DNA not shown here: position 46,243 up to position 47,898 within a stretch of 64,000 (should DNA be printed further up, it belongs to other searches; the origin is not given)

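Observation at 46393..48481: Tandem beta-class DNA methyltransferases, the first fused to a ParB-like nuclease domain; no cognate restriction enzyme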

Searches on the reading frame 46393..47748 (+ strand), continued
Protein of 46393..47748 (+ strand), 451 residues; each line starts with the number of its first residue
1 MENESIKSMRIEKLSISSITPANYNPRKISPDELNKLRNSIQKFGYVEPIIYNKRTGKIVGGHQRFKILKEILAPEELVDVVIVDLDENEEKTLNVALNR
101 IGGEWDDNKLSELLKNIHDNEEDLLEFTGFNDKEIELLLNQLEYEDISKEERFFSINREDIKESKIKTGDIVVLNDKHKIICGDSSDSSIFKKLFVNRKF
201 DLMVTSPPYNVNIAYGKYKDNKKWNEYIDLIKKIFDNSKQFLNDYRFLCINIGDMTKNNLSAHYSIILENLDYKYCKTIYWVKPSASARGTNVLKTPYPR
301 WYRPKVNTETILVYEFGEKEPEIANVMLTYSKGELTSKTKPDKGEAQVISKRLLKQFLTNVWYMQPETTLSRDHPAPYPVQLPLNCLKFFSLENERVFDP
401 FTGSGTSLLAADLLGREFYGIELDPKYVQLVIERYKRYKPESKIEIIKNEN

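Call 17: search_solved_structures(query=window:46393-47745:+, max_evalue=0.001, show_alignments=2)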
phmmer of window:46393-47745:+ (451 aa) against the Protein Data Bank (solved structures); distinct sequences matched with E-value up to 0.001: 13.
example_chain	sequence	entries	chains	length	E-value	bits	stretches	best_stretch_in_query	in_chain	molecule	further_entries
2zie_A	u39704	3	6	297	9.2e-18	67.6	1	322-447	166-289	Putative modification methylase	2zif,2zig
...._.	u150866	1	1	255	1e-10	44.4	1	351-438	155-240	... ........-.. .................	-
8s9n_A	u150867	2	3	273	1e-10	44.4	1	351-439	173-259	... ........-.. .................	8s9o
9c3u_A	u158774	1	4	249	9.1e-07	31.4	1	372-434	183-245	Methyltransferase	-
8urk_A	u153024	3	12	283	1.1e-06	31.1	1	372-435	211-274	Methyltransferase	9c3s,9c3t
5hek_A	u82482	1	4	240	1.7e-06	30.4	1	373-435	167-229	Adenine specific DNA methyltransferase (DpnA)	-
5hfj_A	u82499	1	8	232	2e-06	30.2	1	373-434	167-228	Adenine specific DNA methyltransferase (DpnA)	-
4umk_A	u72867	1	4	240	4e-06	29.3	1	8-133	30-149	PROBABLE CHROMOSOME-PARTITIONING PROTEIN PARB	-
5e71_A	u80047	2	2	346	5.4e-05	25.5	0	387-438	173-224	N2, N2-dimethylguanosine tRNA methyltransferase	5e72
1boo_A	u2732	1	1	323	8.3e-05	24.9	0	372-435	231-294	PROTEIN (N-4 CYTOSINE-SPECIFIC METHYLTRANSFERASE PVU II)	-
1g60_A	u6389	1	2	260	9.1e-05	24.8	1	369-429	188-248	Adenine-specific Methyltransferase MboIIA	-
6sdk_A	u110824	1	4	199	0.0005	22.3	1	11-90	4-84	Stage 0 sporulation protein J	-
6pbd_A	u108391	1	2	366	0.00064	22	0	372-438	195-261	Modification methylase CcrMI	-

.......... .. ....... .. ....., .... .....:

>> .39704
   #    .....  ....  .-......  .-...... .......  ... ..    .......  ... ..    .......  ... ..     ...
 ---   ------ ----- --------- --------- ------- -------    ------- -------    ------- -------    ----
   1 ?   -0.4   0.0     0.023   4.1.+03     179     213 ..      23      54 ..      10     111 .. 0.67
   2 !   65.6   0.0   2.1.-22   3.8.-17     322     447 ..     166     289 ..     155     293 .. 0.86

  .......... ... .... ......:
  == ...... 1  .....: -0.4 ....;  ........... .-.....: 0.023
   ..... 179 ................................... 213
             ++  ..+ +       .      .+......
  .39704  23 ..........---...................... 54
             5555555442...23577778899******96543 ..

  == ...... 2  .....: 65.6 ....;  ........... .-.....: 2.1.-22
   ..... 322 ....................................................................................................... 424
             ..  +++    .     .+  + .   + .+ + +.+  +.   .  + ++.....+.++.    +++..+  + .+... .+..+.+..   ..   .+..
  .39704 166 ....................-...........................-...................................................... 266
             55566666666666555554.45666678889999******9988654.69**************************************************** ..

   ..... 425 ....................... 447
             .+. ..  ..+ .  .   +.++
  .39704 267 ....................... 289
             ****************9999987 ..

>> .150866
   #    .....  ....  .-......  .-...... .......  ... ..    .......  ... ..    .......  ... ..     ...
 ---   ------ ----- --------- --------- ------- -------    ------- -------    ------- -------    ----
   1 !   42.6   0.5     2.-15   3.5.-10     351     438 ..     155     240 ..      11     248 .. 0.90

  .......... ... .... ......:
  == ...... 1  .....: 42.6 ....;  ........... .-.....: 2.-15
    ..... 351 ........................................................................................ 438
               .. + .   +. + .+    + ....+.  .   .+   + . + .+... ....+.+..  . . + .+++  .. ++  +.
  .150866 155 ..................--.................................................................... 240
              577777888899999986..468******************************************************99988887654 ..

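Call 33: find_related_loci(query=A1, collection=viral_contigs, flank=6000)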
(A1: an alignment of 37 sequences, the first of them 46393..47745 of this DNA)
Query A1 (451 aa) in viral_contigs; peptide patterns used: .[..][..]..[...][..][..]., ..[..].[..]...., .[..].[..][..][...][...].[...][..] (x = any residue, [..] = any of these).
600 stretches matched a pattern (row limit reached: there are more); 594 encode a relative of the query (tblastn E <= 1e-3); the best 80 are kept; 80 distinct loci.
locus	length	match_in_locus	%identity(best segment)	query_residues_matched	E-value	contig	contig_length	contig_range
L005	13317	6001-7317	35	9-449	6e-68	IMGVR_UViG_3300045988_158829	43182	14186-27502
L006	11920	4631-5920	32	9-446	7e-65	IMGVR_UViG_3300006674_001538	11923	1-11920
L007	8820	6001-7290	33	9-446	8e-65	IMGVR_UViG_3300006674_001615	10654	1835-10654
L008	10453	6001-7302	33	9-451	4e-64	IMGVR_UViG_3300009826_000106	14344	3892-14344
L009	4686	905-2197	32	8-446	1e-63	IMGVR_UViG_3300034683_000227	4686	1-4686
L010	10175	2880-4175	33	7-446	2e-62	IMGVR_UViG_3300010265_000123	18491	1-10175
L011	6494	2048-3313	34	4-436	5e-62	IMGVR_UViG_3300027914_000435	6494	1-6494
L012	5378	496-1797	31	7-449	2e-61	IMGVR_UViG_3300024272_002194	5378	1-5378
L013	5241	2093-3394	31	7-449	2e-61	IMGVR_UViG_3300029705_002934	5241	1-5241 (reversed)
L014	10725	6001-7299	32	6-446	5e-61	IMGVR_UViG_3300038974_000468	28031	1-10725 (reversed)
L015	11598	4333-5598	32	8-438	5e-60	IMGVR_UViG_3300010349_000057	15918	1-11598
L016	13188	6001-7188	33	8-449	8e-59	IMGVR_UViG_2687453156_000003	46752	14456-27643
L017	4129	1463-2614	33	7-435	3e-57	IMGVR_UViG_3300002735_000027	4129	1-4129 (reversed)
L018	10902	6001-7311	29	8-446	9e-57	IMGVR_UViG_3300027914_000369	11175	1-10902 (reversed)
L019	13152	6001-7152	33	7-435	9e-57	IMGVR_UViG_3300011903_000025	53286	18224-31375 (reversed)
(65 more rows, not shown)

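Call 34: find_related_loci(query=window:46393-47745:+, collection=genome_contigs, flank=8000)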
Query window:46393-47745:+ (451 aa) in genome_contigs; peptide patterns used: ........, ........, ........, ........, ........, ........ (x = any residue, [..] = any of these).
179 stretches matched a pattern, but none encodes a relative of the query by tblastn (E <= 1e-3).

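Call 36: find_related_loci(query=A4, collection=genome_contigs, flank=8000)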
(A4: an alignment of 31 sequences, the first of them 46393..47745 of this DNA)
Query A4 (451 aa) in genome_contigs; peptide patterns used: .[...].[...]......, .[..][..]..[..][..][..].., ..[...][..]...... (x = any residue, [..] = any of these).
600 stretches matched a pattern (row limit reached: there are more); 573 encode a relative of the query (tblastn E <= 1e-3); the best 80 are kept; 80 distinct loci.
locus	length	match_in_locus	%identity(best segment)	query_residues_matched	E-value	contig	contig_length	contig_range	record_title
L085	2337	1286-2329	40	9-362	5e-79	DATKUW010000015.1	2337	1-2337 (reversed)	MAG TPA_asm: Bacillota bacterium isolate SMAG_U14117 k141_570270, whole genome shotgun sequence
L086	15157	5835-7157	33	7-449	5e-66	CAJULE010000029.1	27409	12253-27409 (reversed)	MAG TPA_asm: uncultured Christensenellaceae bacterium isolate MGBC157735 genome assembly, contig: MGBC157735.29, whole g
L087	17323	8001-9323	33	7-449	8e-66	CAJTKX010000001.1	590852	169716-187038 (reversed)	MAG TPA_asm: uncultured Christensenella sp. isolate MGBC104814 genome assembly, contig: MGBC104814.1, whole genome shotg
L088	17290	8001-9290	32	9-446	2e-65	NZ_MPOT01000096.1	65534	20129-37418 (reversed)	MAG: Tepidanaerobacter sp. EBM-38 k99_11111, whole genome shotgun sequence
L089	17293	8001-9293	33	8-446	1e-65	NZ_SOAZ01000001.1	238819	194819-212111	Fonticella tunisiensis strain DSM 24455 Ga0244689_101, whole genome shotgun sequence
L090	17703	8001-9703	32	5-446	3e-65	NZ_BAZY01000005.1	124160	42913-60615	Thermoanaerobacter thermocopriae JCM 7501, whole genome shotgun sequence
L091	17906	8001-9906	32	6-446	3e-61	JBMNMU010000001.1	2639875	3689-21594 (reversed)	MAG: Anaerovoracaceae bacterium isolate SBF912LR0HQ0199 contig_17065, whole genome shotgun sequence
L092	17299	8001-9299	32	6-446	4e-61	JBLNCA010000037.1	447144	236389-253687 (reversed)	MAG: Burkholderiales bacterium isolate MAG137 PRJNA950955_bin43_renamed_36, whole genome shotgun sequence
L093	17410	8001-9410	36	9-444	2e-60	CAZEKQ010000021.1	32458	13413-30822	MAG TPA_asm: uncultured Eubacteriales bacterium isolate SRP192927_co8_261 genome assembly, contig: NODE_1008_length_3245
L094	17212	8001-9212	35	8-438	1e-58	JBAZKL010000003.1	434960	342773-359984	MAG: Candidatus Omnitrophota bacterium isolate SO_2017_LW4_142 scaffold_56_c1_LW137-91_2017, whole genome shotgun sequen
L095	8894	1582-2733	34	7-435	8e-59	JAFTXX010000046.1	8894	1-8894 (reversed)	MAG: Clostridia bacterium isolate RGIG4250 Roe_deer_Colon-5__c1776, whole genome shotgun sequence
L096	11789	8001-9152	32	7-435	3e-58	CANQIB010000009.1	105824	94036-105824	MAG: uncultured Ruminiclostridium sp. isolate Lapin-030__bin45 genome assembly, contig: Lapin-030__NODE_242_length_10582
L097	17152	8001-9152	33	8-436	1e-57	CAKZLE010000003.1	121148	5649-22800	MAG TPA_asm: uncultured Spirochaetia bacterium isolate ERR2094169_bin.57_CONCOCT_v1.1_MAG genome assembly, contig: ERZ65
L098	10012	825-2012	34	9-449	9e-58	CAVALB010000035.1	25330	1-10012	uncultured Selenomonadales bacterium isolate H07606-L1_cleanbin_000007 genome assembly, contig: Spades_H07606-L1_contig_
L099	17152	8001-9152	33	7-435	3e-57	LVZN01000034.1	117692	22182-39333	Erysipelotrichaceae bacterium MTC7 Contig_4, whole genome shotgun sequence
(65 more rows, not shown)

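Call 40: search_dna_similar(query=window:46393-47745:+, collection=phages, mode=protein, max_rows=25)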
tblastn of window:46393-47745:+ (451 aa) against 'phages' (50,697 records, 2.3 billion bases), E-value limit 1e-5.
Records with a match: 557; places in all: 573; records where one place covers at least 80% of the query: 171.
Best place of each record, by identity: <60% 557.
By first word of the organism name: Streptococcus 114; Gordonia 50; Mycobacterium 43; Staphylococcus 34; Synechococcus 28; Burkholderia 21; Bacteriophage 15; Vibrio 14; Bacillus 13; Porphyromonas 13; and 75 more.
By host as written in the record: - 69; Gordonia terrae 3612 44; Mycobacterium smegmatis mc2 155 23; Burkholderia sp. 17; Synechococcus sp. 16; Staphylococcus aureus 13; Streptococcus suis 11; Mycobacterium smegmatis mc#155 7; and 243 more.
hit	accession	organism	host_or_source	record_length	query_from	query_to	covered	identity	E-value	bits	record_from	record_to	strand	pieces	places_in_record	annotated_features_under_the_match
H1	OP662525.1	Streptococcus phage YS225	Streptococcus suis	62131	5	451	99%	33.0%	3e-40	159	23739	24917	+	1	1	none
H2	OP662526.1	Streptococcus phage YS262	Streptococcus suis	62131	5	451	99%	33.0%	3e-40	159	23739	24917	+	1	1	DNA (cytosine-5-)-methyltransferase | hypothetical protein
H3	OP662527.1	Streptococcus phage YS255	Streptococcus suis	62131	5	451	99%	33.0%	3e-40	159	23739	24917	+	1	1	DNA (cytosine-5-)-methyltransferase | hypothetical protein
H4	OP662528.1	Streptococcus phage YS214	Streptococcus suis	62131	5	451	99%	33.0%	3e-40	159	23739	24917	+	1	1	DNA (cytosine-5-)-methyltransferase | hypothetical protein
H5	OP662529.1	Streptococcus phage YS199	Streptococcus suis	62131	5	451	99%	33.0%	3e-40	159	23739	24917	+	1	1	DNA (cytosine-5-)-methyltransferase | hypothetical protein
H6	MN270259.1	Streptococcus phage phi-SgaBSJ31_rum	Streptococcus gallolyticus BSJ31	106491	5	451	99%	32.6%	6e-39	156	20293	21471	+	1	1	adenine-specific methyltransferase | hypothetical protein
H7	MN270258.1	Streptococcus phage phi-SgaBSJ27_rum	Streptococcus gallolyticus BSJ27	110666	5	451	99%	32.6%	6e-39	156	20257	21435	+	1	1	adenine-specific methyltransferase | hypothetical protein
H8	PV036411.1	Lachnospiraceae phage NatCom_43249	Lachnospiraceae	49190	6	450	99%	32.7%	6e-46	176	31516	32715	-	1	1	methyltransferase | hypothetical protein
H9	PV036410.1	Lachnospiraceae phage NatCom_40364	Lachnospiraceae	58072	6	450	99%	32.7%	9e-46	176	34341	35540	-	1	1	hypothetical protein (x2)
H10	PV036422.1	Agathobacter phage NatCom_13861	Agathobacter sp.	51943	6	450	99%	32.7%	9e-46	176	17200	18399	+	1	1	hypothetical protein (x2)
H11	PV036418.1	Agathobacter phage NatCom_6238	Agathobacter sp.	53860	6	450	99%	32.7%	9e-46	176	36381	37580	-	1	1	DNA methyltransferase | hypothetical protein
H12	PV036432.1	Coprococcus phage NatCom_22372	Coprococcus sp.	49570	6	435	95%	33.6%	1e-45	176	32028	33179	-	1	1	DNA methyltransferase | hypothetical protein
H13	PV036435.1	Coprococcus phage NatCom_24345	Coprococcus sp.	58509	6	435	95%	33.6%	1e-45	176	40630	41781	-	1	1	DNA methyltransferase | hypothetical protein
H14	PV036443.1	Dorea phage NatCom_31361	Dorea sp.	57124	6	450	99%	32.5%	2e-45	175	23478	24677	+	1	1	hypothetical protein (x2)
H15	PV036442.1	Coprococcus phage NatCom_29765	Coprococcus sp.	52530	6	450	99%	32.5%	4e-45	174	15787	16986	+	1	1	DNA methyltransferase | hypothetical protein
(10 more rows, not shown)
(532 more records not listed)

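Call 42: find_encoding_contigs(protein=P0004, flank=8000, max_places=2)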
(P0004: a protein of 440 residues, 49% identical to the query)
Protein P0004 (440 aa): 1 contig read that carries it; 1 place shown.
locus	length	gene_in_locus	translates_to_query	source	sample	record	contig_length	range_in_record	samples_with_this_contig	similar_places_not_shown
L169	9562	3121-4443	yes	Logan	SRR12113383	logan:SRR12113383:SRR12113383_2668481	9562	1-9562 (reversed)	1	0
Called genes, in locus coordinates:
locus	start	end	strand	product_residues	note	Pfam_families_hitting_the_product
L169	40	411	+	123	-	-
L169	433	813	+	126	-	-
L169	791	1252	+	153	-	-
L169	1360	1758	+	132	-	-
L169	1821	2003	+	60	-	-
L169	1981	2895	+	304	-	-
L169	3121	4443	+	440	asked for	PF02195:ParB_N, PF01555:N6_N4_Mtase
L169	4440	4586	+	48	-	-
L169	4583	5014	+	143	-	-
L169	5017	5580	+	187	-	-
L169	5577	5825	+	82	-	-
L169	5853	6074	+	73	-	-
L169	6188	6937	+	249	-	PF01555:N6_N4_Mtase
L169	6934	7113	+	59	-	-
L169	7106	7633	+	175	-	PF13482:RNase_H_2, PF10108:DNA_pol_B_exo2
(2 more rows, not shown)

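Call 43: find_encoding_contigs(protein=P0022, flank=8000, max_places=2)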
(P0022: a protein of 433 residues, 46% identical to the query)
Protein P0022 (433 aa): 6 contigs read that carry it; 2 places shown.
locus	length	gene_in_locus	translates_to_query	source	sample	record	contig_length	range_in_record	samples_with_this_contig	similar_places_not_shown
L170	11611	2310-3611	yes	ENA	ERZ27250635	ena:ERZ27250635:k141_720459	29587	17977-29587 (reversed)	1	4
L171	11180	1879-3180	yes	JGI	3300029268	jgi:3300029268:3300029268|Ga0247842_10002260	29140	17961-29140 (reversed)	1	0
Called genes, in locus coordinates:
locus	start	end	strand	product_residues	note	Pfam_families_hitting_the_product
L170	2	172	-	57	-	?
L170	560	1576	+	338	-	-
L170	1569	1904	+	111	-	-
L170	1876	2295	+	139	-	-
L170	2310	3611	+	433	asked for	PF02195:ParB_N, PF01555:N6_N4_Mtase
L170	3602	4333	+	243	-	PF01555:N6_N4_Mtase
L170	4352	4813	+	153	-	-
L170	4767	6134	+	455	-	PF03237:Terminase_6N, PF04466:Terminase_3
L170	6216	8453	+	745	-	PF04860:Phage_portal, PF04233:Phage_Mu_F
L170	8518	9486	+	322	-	-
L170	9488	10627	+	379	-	PF05065:Phage_capsid (faint), PF17236:SU10_MCP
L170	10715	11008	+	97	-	-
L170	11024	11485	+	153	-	-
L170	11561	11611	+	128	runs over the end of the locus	-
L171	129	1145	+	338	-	-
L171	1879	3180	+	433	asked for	PF02195:ParB_N, PF01555:N6_N4_Mtase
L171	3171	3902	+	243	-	PF01555:N6_N4_Mtase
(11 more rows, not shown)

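Call 44: find_encoding_contigs(protein=P0044, flank=8000, max_places=2)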
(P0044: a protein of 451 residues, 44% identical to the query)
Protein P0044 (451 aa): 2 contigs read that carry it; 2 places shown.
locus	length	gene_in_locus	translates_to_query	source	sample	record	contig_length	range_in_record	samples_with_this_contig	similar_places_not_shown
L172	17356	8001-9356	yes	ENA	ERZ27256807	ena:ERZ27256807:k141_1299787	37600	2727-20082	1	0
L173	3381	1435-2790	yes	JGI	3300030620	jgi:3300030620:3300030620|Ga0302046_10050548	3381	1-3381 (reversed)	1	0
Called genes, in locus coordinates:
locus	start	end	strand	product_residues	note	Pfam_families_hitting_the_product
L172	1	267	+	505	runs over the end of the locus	PF00118:Cpn60_TCP1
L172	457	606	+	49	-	-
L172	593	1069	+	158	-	-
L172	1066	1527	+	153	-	-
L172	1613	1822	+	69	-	-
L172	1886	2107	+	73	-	-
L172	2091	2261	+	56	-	-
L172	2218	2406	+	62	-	-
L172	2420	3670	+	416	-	-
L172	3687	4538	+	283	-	PF22237:SO2946-like_C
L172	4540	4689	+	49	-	-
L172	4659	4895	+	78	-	-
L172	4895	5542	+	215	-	PF04542:Sigma70_r2 (weak), PF04545:Sigma70_r4 (weak)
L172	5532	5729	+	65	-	-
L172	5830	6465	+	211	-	-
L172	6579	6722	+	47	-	-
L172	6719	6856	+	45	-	-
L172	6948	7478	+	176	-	-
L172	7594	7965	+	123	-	PF01844:HNH (weak)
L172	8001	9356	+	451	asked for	PF02195:ParB_N, PF01555:N6_N4_Mtase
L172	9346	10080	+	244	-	PF01555:N6_N4_Mtase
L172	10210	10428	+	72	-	-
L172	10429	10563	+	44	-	-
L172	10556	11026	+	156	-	-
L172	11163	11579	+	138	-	-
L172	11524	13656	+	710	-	PF01079:Hint, PF07591:PT-HINT, PF14890:Intein_splicing, PF03237:Terminase_6N (faint), PF04466:Terminase_3, PF17288:Terminase_3C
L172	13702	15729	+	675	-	PF04860:Phage_portal (weak), PF04233:Phage_Mu_F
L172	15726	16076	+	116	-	-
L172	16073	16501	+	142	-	-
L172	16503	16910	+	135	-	-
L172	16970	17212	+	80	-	-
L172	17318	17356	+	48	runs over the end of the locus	-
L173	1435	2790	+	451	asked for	PF02195:ParB_N, PF01555:N6_N4_Mtase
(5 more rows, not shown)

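Call 53: search_protein_families(library=pfam, proteins=[L088:8001-9299:+, L088:9305-10558:+, L088:10666-11367:+, L088:11986-12963:+, L088:12942-13493:+, L088:13830-15398:+, L092:8010-9308:+, L092:9310-10539:+, L092:10562-11296:+, L092:12224-13789:+], max_evalue=0.001)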
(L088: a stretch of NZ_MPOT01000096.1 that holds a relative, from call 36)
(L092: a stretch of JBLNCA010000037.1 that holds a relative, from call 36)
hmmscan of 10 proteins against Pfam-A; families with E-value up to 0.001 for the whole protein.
L088:8001-9299:+ (432 aa): 2 families
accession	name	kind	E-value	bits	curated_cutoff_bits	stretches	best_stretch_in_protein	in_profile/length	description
PF01555.25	N6_N4_Mtase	-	6.7e-28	98.6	26.7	1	194-417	2-221/221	DNA methylase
PF02195.25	ParB_N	-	7.1e-07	29.6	26.3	1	2-87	2-88/95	ParB N-terminal domain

L088:9305-10558:+ (417 aa): 2 families
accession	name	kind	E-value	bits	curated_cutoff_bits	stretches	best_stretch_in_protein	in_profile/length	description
PF01555.25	N6_N4_Mtase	-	5.7e-24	85.7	26.7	1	193-388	3-220/221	DNA methylase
PF02195.25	ParB_N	-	3.4e-08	33.9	26.3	1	3-85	3-86/95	ParB N-terminal domain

L088:10666-11367:+ (233 aa): 1 family
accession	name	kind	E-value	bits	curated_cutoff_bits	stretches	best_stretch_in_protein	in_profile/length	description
PF12224.13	Amidoligase_2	-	0.00018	21.9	22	0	65-130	79-149/245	Putative amidoligase enzyme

L088:11986-12963:+ (325 aa): 1 family
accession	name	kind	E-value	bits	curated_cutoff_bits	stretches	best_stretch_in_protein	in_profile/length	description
PF12224.13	Amidoligase_2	-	6.3e-79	265.7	22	1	30-265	3-244/245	Putative amidoligase enzyme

L088:12942-13493:+ (183 aa): 2 families
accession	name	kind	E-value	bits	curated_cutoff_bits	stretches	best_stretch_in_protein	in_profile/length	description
PF06094.17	GGACT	-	7.3e-15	56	22.8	1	38-138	2-104/120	Gamma-glutamyl cyclotransferase, AIG2-like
PF13772.11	AIG2_2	-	4.7e-08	33.8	27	1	90-158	2-71/83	AIG2-like family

L088:13830-15398:+ (522 aa): 2 families
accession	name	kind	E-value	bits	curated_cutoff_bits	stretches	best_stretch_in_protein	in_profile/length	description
PF20441.4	TerL_nuclease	-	6.3e-49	167.1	24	1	224-504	6-285/286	Terminase large subunit, endonuclease domain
PF03354.21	TerL_ATPase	-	1.8e-19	70.5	23.7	1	38-212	1-176/178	Terminase large subunit, ATPase domain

L092:8010-9308:+ (432 aa): 2 families
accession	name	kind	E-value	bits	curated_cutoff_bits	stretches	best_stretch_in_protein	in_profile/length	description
PF01555.25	N6_N4_Mtase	-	3.8e-27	96.1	26.7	1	195-416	2-220/221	DNA methylase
PF02195.25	ParB_N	-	1.1e-06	29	26.3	1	3-89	3-90/95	ParB N-terminal domain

L092:9310-10539:+ (409 aa): 3 families
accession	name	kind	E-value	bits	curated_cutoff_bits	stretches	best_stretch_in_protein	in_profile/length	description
PF01555.25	N6_N4_Mtase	-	1.1e-27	97.9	26.7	1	188-377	2-220/221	DNA methylase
PF02195.25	ParB_N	-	7.4e-08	32.8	26.3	1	2-86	2-87/95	ParB N-terminal domain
PF03602.21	Cons_hypoth95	-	5.4e-06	26.6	24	0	315-397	18-100/182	Conserved hypothetical protein 95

L092:10562-11296:+ (244 aa): 0 families

L092:12224-13789:+ (521 aa): 3 families
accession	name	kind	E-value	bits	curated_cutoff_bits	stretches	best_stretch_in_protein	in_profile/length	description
PF20441.4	TerL_nuclease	-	2.2e-49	168.6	24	1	222-501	4-282/286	Terminase large subunit, endonuclease domain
PF03354.21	TerL_ATPase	-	6.9e-23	81.7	23.7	1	38-209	1-173/178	Terminase large subunit, ATPase domain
PF03237.21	Terminase_6N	-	2.6e-05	24.4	22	1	67-196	5-135/215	Terminase large subunit, T4likevirus-type, N-terminal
